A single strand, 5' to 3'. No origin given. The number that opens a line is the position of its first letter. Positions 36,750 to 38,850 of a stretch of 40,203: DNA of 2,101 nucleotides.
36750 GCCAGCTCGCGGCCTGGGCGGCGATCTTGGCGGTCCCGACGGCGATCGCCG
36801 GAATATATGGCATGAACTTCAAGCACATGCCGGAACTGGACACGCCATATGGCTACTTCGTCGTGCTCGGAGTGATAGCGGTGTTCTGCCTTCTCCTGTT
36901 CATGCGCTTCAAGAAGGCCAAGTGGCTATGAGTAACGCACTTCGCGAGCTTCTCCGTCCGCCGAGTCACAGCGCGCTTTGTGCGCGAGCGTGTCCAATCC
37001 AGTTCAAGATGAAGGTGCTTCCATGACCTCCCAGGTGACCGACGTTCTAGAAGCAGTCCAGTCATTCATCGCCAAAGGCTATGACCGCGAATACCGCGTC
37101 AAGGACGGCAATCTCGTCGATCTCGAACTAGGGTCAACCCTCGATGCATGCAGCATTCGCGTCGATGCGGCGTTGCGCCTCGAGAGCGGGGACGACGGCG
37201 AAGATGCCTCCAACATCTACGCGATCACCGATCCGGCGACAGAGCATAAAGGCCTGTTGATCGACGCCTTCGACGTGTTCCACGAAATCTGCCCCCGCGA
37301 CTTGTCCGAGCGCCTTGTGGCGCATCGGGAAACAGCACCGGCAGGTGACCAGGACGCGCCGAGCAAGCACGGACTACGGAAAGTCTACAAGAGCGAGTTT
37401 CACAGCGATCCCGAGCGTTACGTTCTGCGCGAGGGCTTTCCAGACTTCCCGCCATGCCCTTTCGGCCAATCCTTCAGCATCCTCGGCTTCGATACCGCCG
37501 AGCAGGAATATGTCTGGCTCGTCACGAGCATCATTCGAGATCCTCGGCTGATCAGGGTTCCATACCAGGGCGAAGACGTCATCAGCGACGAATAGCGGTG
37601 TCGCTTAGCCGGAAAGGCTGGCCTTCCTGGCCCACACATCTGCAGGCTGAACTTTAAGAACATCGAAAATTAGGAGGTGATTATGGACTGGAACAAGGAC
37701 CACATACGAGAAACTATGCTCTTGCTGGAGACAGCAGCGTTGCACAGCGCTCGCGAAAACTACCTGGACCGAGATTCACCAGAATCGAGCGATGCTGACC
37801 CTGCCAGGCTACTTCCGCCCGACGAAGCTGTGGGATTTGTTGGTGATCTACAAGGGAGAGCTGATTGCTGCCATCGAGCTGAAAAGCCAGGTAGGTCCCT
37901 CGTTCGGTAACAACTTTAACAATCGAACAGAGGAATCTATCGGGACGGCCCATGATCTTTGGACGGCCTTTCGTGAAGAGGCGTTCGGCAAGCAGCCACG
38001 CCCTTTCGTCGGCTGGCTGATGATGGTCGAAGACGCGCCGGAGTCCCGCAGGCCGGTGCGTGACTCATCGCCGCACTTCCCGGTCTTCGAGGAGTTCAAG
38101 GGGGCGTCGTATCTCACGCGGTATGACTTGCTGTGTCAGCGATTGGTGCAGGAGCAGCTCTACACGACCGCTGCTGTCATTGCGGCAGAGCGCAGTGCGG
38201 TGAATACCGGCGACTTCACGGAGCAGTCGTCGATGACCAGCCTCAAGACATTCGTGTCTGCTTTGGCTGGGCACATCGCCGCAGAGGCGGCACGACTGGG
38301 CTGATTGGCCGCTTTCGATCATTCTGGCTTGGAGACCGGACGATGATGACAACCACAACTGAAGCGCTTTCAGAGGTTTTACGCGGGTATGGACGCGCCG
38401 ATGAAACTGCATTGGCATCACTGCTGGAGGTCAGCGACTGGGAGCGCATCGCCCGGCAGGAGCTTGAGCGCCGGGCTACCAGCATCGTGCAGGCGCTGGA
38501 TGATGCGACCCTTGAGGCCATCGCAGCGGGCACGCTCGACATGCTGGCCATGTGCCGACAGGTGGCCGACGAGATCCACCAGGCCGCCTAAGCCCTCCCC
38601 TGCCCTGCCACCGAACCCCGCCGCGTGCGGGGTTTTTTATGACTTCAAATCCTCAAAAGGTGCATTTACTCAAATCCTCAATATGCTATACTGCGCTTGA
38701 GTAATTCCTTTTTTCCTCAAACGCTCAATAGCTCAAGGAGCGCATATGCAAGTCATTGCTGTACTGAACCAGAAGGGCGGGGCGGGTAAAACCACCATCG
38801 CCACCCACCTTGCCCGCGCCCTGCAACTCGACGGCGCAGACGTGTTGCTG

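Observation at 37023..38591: Uncharacterised three-gene cluster with a PD-(D/E)xK nuclease-like ORF and a frame discontinuity, between corA and the par operon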

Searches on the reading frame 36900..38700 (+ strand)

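Call 21: search_protein_families(library=ncbifam, proteins=[L003:6784-7233:+, L002:5796-6536:+, L002:4128-5795:+, L002:3469-4056:+], max_evalue=0.1)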
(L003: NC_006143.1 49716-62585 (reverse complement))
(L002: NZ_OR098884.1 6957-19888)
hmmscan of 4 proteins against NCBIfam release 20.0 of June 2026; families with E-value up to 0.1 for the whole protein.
L003:6784-7233:+ (149 aa): 2 families
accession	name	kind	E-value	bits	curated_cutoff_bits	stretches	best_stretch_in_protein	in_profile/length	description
NF004548.0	PRK05892.1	equivalog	0.033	14.1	126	1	53-139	52-141/158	nucleoside diphosphate kinase regulator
TIGR00255.1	TIGR00255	hypoth_equivalog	0.061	13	167.5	1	9-71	86-148/291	YicC/YloC family endoribonuclease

L002:5796-6536:+ (246 aa): 0 families

L002:4128-5795:+ (555 aa): 6 families
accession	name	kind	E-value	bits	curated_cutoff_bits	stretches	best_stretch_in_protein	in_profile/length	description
NF033451.1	BREX_2_MTaseX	equivalog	3.8e-17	61.3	400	2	135-224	356-449/1185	BREX-2 system adenine-specific DNA-methyltransferase PglX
NF033452.1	BREX_1_MTaseX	exception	9.4e-08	30.3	500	1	134-240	504-609/1210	BREX-1 system adenine-specific DNA-methyltransferase PglX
NF033455.1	BREX_6_MTaseX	exception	7e-07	27.1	900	1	106-233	522-645/1319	BREX-6 system adenine-specific DNA-methyltransferase PglX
TIGR03534.1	RF_mod_PrmC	equivalog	0.0051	16.3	199.1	1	116-150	140-169/253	peptide chain release factor N(5)-glutamine methyltransferase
NF047738.1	antiphage_MADS2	equivalog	0.034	12.4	720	0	14-73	308-361/654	methylation-associated defense system DNA methyltransferase MAD2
TIGR00536.1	hemK_fam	subfamily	0.064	12.3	115.5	1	130-150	174-195/286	HemK family protein methyltransferase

L002:3469-4056:+ (195 aa): 10 families
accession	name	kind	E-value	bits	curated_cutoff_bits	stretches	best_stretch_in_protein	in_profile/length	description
NF041201.1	recomb_XisF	equivalog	6.8e-22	78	375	1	4-138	1-142/465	fdxN element excision recombinase XisF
NF009949.0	PRK13413.1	equivalog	3e-19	69.5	272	1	6-183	4-194/203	master DNA invertase Mpi family serine-type recombinase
NF047343.1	SCCmet_CcrB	equivalog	1.6e-17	63.4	900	1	30-137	46-156/542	cassette chromosome recombinase CcrB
NF047347.1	SCCmet_CcrC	equivalog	6.5e-11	41.4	900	1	34-131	48-148/558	cassette chromosome recombinase CcrC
NF047344.1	SCCmet_CcrA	equivalog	9.9e-06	24.9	700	1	1-135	1-145/442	cassette chromosome recombinase CcrA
NF033518.0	transpos_IS607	equivalog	0.00052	19.6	110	1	5-74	57-136/187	IS607 family transposase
NF033545.0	transpos_IS630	equivalog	0.00096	18.7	100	0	158-188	9-39/299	IS630 family transposase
NF038291.1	rep_pAB02_ORF2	subfamily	0.0017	18.7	85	1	163-182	4-23/172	plasmid replication DNA-binding protein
NF033789.1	repress_SdpR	subfamily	0.0062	16.4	100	1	144-184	4-44/79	autorepressor SdpR family transcription factor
NF047595.1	IS66_ISRel24_TnpA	equivalog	0.088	13.4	74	0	151-186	11-46/113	IS66-like element accessory protein TnpA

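Call 22: search_protein_families(library=padloc, proteins=[L003:6784-7233:+, L002:5796-6536:+, L002:4128-5795:+], max_evalue=0.1)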
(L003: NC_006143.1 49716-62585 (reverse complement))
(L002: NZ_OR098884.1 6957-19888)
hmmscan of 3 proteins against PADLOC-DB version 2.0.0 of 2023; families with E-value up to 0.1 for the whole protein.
L003:6784-7233:+ (149 aa): 0 families

L002:5796-6536:+ (246 aa): 2 families
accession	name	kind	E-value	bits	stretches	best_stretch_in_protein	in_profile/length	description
PDLC03540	REase_II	-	1.3e-137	455.4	1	1-245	1-245/247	Type II restriction enzyme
PDLC03400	REase_II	-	3.2e-89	296.8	1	1-173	1-172/222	Type II restriction enzyme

L002:4128-5795:+ (555 aa): 44 families (the best 25 are shown)
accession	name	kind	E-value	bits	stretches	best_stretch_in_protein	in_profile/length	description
PDLC03313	MTase_II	-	1.2e-286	949.8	1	2-552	8-561/563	Type II methyltransferase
PDLC03335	MTase_II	-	3.8e-29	99.8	2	14-247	77-305/607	Type II methyltransferase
PDLC03226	MTase_II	-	5.3e-29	99.3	2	287-508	296-532/579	Type II methyltransferase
PDLC03604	REase_MTase_IIG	-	3.2e-21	73.1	1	135-338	532-729/1011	Type IIG restriction enzyme-methyltransferase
PDLC02529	PglX|PglXI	-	1.9e-17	60.3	3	135-219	355-440/1189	PglX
PDLC03612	REase_MTase_IIG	-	2e-16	57.4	1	138-520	807-1199/1247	Type IIG restriction enzyme-methyltransferase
PDLC03248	MTase_II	-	9.9e-16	55.5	1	123-360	71-319/521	Type II methyltransferase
PDLC03338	MTase_II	-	1.6e-15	54.9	1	15-328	128-420/604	Type II methyltransferase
PDLC03596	REase_MTase_IIG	-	2.2e-15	53.8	1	135-412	709-980/1148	Type IIG restriction enzyme-methyltransferase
PDLC03601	REase_MTase_IIG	-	2.2e-14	50.3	1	136-510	672-1056/1110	Type IIG restriction enzyme-methyltransferase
PDLC03315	MTase_II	-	9e-14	49.1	1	16-247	17-241/502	Type II methyltransferase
PDLC03235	MTase_II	-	6.3e-13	46.4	1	137-241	246-350/648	Type II methyltransferase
PDLC03629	REase_MTase_IIG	-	2.7e-12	43.3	1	136-335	569-767/1182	Type IIG restriction enzyme-methyltransferase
PDLC03267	MTase_II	-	3.3e-12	44.1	1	16-221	13-193/539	Type II methyltransferase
PDLC03293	MTase_II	-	7.4e-12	42.8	1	94-222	54-188/427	Type II methyltransferase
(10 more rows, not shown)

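Call 23: search_protein_families(library=pfam, proteins=[L003:6784-7233:+, L002:5796-6536:+, L002:4128-5795:+, L002:3469-4056:+], max_evalue=0.1)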
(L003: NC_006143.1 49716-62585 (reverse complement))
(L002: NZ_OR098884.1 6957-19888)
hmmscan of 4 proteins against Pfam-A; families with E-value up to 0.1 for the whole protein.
L003:6784-7233:+ (149 aa): 0 families

L002:5796-6536:+ (246 aa): 1 family
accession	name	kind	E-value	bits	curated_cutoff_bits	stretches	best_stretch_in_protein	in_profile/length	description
PF04555.19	XhoI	-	5.4e-108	359.5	25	1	29-219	1-190/191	Restriction endonuclease XhoI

L002:4128-5795:+ (555 aa): 4 families
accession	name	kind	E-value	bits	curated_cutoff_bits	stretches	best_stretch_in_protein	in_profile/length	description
PF07669.17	Eco57I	-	3.5e-22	79.7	25.3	1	134-231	71-171/171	Eco57I restriction-modification methylase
PF12950.13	TaqI_C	-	8.8e-06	26.4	26.5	1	405-504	26-116/118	TaqI-like C-terminal specificity domain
PF02384.22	N6_Mtase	-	0.0067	16.2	20.4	1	15-201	24-188/311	N-6 DNA Methylase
PF13410.11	GST_C_2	-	0.043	14.4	24.9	0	88-162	4-67/69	Glutathione S-transferase, C-terminal domain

L002:3469-4056:+ (195 aa): 19 families
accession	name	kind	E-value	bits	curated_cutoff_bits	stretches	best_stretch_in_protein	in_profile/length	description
PF00239.26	Resolvase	-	6.5e-47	159.7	23.3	1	5-137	2-144/145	Resolvase, N terminal domain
PF02796.21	HTH_7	-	3.6e-11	43.4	23.8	1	140-180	1-40/45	Helix-turn-helix domain of resolvase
PF13565.12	HTH_32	-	5e-06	27.4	33.7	1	123-181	7-72/73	Homeodomain-like domain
PF13412.12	HTH_24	-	0.00045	20.2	21.9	1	154-182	10-38/48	Winged helix-turn-helix DNA-binding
PF08279.18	HTH_11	-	0.0014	18.9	25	1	157-182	9-36/55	HTH domain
PF13404.12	HTH_AsnC-type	-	0.0033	17.7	27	1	153-179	9-35/42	AsnC-type helix-turn-helix domain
PF00440.29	TetR_N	-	0.0038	17.4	24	1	163-181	18-36/47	Bacterial regulatory proteins, tetR family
PF13384.12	HTH_23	-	0.0038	17.4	24.6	1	155-180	12-36/50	Homeodomain-like domain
PF13443.12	HTH_26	-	0.0047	17.6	22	1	153-182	2-31/63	Cro/C1-type HTH DNA-binding domain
PF13309.12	HTH_22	-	0.0058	17.1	29.6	1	164-181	44-61/63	HTH domain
PF13551.12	HTH_29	-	0.011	16.2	28.1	0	163-183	14-34/64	Winged helix-turn helix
PF01527.26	HTH_Tnp_1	-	0.025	15.3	24.1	1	155-193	17-55/75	Transposase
PF01978.25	TrmB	-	0.035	14.4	25.6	1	154-182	15-43/68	Sugar-specific transcriptional regulator TrmB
PF12728.13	HTH_17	-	0.04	14.6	27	1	164-182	4-22/51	Helix-turn-helix domain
PF13936.12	HTH_38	-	0.041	14.1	27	0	147-182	7-41/44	Helix-turn-helix domain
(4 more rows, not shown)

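Call 32: search_solved_structures(query=P0001, max_evalue=1)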
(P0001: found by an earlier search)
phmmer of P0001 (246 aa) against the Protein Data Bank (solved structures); distinct sequences matched with E-value up to 1: 0.
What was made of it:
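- Tried and rejected: No solved relative (call 32).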

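Call 39: search_protein_families(library=pfam, proteins=[L006:8260-9072:+], max_evalue=0.01)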
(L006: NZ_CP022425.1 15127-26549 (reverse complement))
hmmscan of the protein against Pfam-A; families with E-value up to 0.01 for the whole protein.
L006:8260-9072:+ (271 aa): 1 family
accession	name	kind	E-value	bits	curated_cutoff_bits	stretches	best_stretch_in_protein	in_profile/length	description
PF14355.11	Abi_C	-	2.3e-13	50.5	24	1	175-245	1-81/83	Abortive infection C-terminus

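Call 56: find_homologous_proteins(query=P0001, max_evalue=0.001)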
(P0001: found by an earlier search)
Query P0001 (246 aa): 7996 proteins with E <= 0.001 among 8000 candidates; the best 120 are listed.
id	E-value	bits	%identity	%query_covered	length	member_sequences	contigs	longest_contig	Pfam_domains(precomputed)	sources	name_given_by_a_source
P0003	6.2e-148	509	92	100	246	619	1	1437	PF04555.20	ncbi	-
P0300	4.2e-147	506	90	100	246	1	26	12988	PF04555.20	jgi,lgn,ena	-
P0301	7.9e-147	505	90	100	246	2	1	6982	PF04555.20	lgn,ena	-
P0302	9.4e-147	505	91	100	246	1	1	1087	PF04555.20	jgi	-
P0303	1.1e-146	505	90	100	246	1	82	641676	PF04555.20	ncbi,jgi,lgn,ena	jgi:type-2 restriction enzyme paeR7I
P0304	1.5e-146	504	90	100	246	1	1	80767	PF04555.20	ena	-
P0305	1.8e-146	504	89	100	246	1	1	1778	PF04555.20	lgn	-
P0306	2.1e-146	504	90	100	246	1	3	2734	PF04555.20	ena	-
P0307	2.1e-146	504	91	100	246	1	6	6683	PF04555.20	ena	-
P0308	2.1e-146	504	91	100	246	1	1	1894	PF04555.20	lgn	-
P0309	2.5e-146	504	91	100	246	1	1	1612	PF04555.20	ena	-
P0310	2.5e-146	504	91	100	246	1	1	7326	PF04555.20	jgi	jgi:hypothetical protein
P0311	2.9e-146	503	89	100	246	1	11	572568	PF04555.20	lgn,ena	-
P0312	2.9e-146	503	91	100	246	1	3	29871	PF04555.20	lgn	-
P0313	3.2e-146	503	91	100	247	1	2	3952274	PF04555.20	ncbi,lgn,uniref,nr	ncbi:PaeR7I family type II restriction endonuclease [Paracandidimonas soli]|uniref:Type-2 restrictio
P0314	3.4e-146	503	91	100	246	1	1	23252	PF04555.20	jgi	jgi:hypothetical protein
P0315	5.4e-146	503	90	100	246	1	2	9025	PF04555.20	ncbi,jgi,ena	-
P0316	5.5e-146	503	91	100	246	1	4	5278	PF04555.20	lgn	-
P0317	5.7e-146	503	89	100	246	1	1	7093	PF04555.20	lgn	-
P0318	7.6e-146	502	91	100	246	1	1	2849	PF04555.20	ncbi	ncbi:MAG: PaeR7I family type II restriction endonuclease [Candidatus Competibacteraceae bacterium]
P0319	7.6e-146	502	90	100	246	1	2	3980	PF04555.20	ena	-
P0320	7.7e-146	502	90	100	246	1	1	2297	PF04555.20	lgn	-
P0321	1.0e-145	502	90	100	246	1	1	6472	PF04555.20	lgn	-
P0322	1.1e-145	502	91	100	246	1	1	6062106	PF04555.20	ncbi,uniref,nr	ncbi:PaeR7I family type II restriction endonuclease [Metapseudomonas otitidis]|uniref:PaeR7I family 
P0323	1.1e-145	502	91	100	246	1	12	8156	PF04555.20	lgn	-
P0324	1.3e-145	501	91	100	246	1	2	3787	PF04555.20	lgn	-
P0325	1.4e-145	501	91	100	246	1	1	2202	PF04555.20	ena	-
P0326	1.4e-145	501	89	100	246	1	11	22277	PF04555.20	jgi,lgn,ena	jgi:type II restriction enzyme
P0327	1.9e-145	501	90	100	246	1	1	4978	PF04555.20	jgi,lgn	jgi:hypothetical protein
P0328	2.0e-145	501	89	100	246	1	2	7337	PF04555.20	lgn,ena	-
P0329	2.0e-145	501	91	100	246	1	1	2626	PF04555.20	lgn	-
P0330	2.0e-145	501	91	100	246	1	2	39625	PF04555.20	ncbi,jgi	-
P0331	2.0e-145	501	90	100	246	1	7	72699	PF04555.20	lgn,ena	-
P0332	2.0e-145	501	90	100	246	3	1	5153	PF04555.20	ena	-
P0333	2.7e-145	500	90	100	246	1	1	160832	PF04555.20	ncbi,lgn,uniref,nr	ncbi:PaeR7I family type II restriction endonuclease [Pseudomonas sp. PDM13]|uniref:PaeR7I family typ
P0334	2.8e-145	500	90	100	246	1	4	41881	PF04555.20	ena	-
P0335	2.8e-145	500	90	100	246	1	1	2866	PF04555.20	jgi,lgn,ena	-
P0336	3.8e-145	500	90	100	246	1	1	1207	PF04555.20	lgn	-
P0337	3.9e-145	500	91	100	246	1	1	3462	PF04555.20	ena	-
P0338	4.0e-145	500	90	100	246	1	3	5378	PF04555.20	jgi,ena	-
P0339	4.0e-145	500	89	100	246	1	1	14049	PF04555.20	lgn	-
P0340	4.1e-145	500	89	100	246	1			PF04555.20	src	-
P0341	4.2e-145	500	90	100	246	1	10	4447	PF04555.20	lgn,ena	-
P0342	5.1e-145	499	90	100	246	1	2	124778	PF04555.20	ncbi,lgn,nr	ncbi:MAG: PaeR7I family type II restriction endonuclease [Rhodocyclaceae bacterium]|nr:PaeR7I family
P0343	5.2e-145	499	90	100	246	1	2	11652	PF04555.20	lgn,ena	-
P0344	5.3e-145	499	90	100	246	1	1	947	PF04555.20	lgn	-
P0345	5.3e-145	499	90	100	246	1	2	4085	PF04555.20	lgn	-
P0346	5.8e-145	499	90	100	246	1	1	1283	PF04555.20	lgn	-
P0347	5.8e-145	499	90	100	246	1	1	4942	PF04555.20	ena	-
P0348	7.1e-145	499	89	100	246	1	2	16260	PF04555.20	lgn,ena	-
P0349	7.2e-145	499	89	100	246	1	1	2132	PF04555.20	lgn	-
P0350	7.3e-145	499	89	100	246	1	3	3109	PF04555.20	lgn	-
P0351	7.5e-145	499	89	100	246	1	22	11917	PF04555.20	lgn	-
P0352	7.9e-145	499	90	100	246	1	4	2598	PF04555.20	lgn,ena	-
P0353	8.0e-145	499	90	100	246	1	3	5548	PF04555.20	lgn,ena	-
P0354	8.6e-145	499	90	100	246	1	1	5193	PF04555.20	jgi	jgi:type II restriction enzyme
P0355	9.5e-145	499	91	100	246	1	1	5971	PF04555.20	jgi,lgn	jgi:type II restriction enzyme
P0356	1.0e-144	498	90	100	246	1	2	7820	PF04555.20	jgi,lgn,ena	-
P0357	1.0e-144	498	90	100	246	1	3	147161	PF04555.20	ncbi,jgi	-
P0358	1.0e-144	498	90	100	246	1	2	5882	PF04555.20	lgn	-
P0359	1.0e-144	498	89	100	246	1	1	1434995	PF04555.20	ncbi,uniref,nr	ncbi:restriction endonuclease [Pseudomonas sp. L-22-4S-12]|uniref:PaeR7I family type II restriction 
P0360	1.2e-144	498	90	100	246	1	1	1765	PF04555.20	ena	-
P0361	1.4e-144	498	90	100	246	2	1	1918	PF04555.20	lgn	-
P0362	1.4e-144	498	90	100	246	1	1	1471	PF04555.20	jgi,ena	-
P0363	1.4e-144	498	90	100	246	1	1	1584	PF04555.20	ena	-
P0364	1.5e-144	498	89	100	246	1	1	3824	PF04555.20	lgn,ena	-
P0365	1.5e-144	498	89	100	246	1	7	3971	PF04555.20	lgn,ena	-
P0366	1.9e-144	498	90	99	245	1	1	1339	PF04555.20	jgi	jgi:type II restriction enzyme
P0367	1.9e-144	498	90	100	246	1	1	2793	PF04555.20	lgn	-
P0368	1.9e-144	497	91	100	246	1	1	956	PF04555.20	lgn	-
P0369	2.0e-144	497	90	100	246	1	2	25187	PF04555.20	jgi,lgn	-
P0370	2.1e-144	497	89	100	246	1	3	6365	PF04555.20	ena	-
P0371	2.1e-144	497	89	100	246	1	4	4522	PF04555.20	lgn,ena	-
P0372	2.5e-144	497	89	100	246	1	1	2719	PF04555.20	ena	-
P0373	2.7e-144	497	90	100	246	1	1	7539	PF04555.20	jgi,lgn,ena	-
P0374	2.7e-144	497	90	100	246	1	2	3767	PF04555.20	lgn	-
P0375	2.8e-144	497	91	100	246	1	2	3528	PF04555.20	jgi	-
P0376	2.9e-144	497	90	100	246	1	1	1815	PF04555.20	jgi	jgi:type II restriction enzyme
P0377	2.9e-144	497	89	100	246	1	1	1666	PF04555.20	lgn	-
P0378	2.9e-144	497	89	100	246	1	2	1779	PF04555.20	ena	-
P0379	3.1e-144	497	90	100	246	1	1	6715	PF04555.20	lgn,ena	-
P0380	3.7e-144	497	90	100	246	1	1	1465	PF04555.20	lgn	-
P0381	3.7e-144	497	90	100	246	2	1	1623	PF04555.20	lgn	-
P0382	3.7e-144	497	90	100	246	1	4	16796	PF04555.20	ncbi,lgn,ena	-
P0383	3.7e-144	497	90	100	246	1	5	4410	PF04555.20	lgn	-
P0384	3.7e-144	497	89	100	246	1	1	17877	PF04555.20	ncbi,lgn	-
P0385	3.7e-144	497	89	100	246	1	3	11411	PF04555.20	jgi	jgi:hypothetical protein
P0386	3.7e-144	497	90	100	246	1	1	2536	PF04555.20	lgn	-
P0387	3.9e-144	496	89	100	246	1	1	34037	PF04555.20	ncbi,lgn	ncbi:MAG: PaeR7I family type II restriction endonuclease [Candidatus Paceibacterota bacterium]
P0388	4.0e-144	496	89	100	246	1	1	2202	PF04555.20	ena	-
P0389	4.2e-144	496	92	100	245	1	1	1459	PF04555.20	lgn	-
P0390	4.8e-144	496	89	100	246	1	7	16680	PF04555.20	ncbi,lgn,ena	-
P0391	5.0e-144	496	89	100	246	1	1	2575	PF04555.20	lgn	-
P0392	5.0e-144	496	89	100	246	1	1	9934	PF04555.20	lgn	-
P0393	5.1e-144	496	89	100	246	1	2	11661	PF04555.20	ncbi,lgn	-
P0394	5.1e-144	496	90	100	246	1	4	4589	PF04555.20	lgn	-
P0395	5.1e-144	496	89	100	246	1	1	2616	PF04555.20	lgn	-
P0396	5.2e-144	496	90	100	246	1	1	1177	PF04555.20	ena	-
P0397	5.6e-144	496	89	100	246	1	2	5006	PF04555.20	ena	-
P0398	5.7e-144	496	89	100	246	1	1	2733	PF04555.20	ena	-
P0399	5.9e-144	496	90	100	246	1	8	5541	PF04555.20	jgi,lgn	jgi:type II restriction enzyme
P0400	5.9e-144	496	90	100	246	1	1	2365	PF04555.20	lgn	-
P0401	6.6e-144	496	89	100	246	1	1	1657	PF04555.20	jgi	jgi:hypothetical protein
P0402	6.9e-144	496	90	100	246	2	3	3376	PF04555.20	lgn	-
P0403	7.1e-144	496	90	100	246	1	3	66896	PF04555.20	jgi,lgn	jgi:type II restriction enzyme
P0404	7.5e-144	496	89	100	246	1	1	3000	PF04555.20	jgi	jgi:type II restriction enzyme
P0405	7.7e-144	496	89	100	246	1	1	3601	PF04555.20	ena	-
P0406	8.1e-144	495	90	100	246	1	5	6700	PF04555.20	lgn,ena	-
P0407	9.4e-144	495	91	100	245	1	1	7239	PF04555.20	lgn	-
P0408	9.8e-144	495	90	100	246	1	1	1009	PF04555.20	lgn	-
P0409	1.0e-143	495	90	100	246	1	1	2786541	PF04555.20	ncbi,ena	-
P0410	1.1e-143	495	89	100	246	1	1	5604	PF04555.20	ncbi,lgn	-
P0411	1.1e-143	495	89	100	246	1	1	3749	PF04555.20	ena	-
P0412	1.3e-143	495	89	100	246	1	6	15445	PF04555.20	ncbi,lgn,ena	ncbi:MAG: PaeR7I family type II restriction endonuclease [Trichloromonadaceae bacterium]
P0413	1.3e-143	495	89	100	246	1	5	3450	PF04555.20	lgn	-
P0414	1.3e-143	495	89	100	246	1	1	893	PF04555.20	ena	-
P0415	1.3e-143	495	89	100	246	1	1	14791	PF04555.20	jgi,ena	-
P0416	1.5e-143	495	89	100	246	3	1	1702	PF04555.20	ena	-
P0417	1.5e-143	495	89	100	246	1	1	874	PF04555.20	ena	-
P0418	1.6e-143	495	90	100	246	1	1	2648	PF04555.20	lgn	-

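Call 67: predict_structure(alignment_id=A2)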
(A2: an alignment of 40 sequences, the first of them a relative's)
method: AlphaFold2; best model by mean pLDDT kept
length: 246 residues; sequences in the alignment: 40
mean_pLDDT: 80.2   pTM: 0.84
mean pLDDT of the five models: 80.2, 79.5, 72.8, 47.7, 40.8
residues with pLDDT >= 90: 97; 70-90: 87; 50-70: 40; < 50: 22
segments of 3 or more residues with pLDDT < 50: 39-46, 115-122, 171-173
pLDDT, mean of each block of 10 residues (from residue 1): 89 94 82 65 56 94 93 72 59 91 87 53 53 73 86 89 67 63 86 84 94 94 96 97 91
secondary structure, 60 per line:
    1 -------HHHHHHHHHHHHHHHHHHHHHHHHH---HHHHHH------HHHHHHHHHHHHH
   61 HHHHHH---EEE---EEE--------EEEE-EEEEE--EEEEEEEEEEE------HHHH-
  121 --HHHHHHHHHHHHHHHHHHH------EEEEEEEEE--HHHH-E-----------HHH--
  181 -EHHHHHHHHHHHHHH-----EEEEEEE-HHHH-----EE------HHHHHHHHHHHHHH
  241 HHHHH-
elements in order: H8-32 H36-41 H48-66 E70-72 E76-78 E87-90 E92-96 E99-109 H116-119 H123-141 E148-156 H159-162 H183-196 E202-208 H210-213 H227-245
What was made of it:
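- The AF2 model of a full-length homologue (pTM 0.84) puts three helices (8-32, 36-41, 48-66) in the lost part (call 67). All three N-terminal helices are lost, including the helix (48-66) immediately preceding the first core strand (call 67).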

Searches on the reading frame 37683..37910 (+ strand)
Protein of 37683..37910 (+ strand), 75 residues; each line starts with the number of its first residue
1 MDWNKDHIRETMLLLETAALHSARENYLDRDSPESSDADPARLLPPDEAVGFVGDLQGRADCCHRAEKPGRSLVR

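Call 3: search_protein_families(library=pfam, proteins=[window:37683-37910:+], max_evalue=1)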
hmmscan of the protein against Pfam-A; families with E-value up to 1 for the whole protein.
window:37683-37910:+ (75 aa): 0 families
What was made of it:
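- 37683..37910 (+): Chimeric 75-codon ORF. It consists of 29 codons of orf149 followed by 46 out-of-frame codons read through the paeR7IR remnant. It is a by-product of the fusion. No family hit (call 3).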

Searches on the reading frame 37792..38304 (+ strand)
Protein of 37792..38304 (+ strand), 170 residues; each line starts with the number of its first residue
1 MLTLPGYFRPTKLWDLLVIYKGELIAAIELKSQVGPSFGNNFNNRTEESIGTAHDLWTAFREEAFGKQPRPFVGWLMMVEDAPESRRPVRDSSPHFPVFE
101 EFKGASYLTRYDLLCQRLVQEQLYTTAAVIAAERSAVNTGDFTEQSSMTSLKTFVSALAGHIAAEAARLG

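Call 3: search_protein_families(library=pfam, proteins=[window:37792-38304:+], max_evalue=1)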
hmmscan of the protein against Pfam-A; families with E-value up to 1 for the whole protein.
window:37792-38304:+ (170 aa): 1 family
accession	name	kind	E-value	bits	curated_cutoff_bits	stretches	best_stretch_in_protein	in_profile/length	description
PF04555.19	XhoI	-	8e-83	277.5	25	1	3-143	50-190/191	Restriction endonuclease XhoI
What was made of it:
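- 37771..38304 (+): ΔpaeR7IR: codons 70-246 plus the stop of a PaeR7I (CTCGAG) XhoI-family type II restriction endonuclease. It is a 5'-truncated pseudogene. The first in-frame Met is at 37792 (residue 77). Pfam XhoI E=8e-83, covering profile positions 50-190 of 191 (call 3).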

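Call 21: search_protein_families(library=ncbifam, proteins=[window:37792-38304:+], max_evalue=0.1)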
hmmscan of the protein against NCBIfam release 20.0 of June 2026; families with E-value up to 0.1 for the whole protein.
window:37792-38304:+ (170 aa): 0 families

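Call 22: search_protein_families(library=padloc, proteins=[window:37792-38304:+], max_evalue=0.1)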
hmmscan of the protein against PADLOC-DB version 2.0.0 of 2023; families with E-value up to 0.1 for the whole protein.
window:37792-38304:+ (170 aa): 2 families
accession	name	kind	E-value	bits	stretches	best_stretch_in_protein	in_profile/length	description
PDLC03540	REase_II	-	1.4e-98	327.6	1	1-169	76-245/247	Type II restriction enzyme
PDLC03400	REase_II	-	1.5e-51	173.6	1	1-97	76-172/222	Type II restriction enzyme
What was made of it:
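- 37771..38304 (+): PADLOC REase_II covers positions 76-245 of 247 (call 22).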
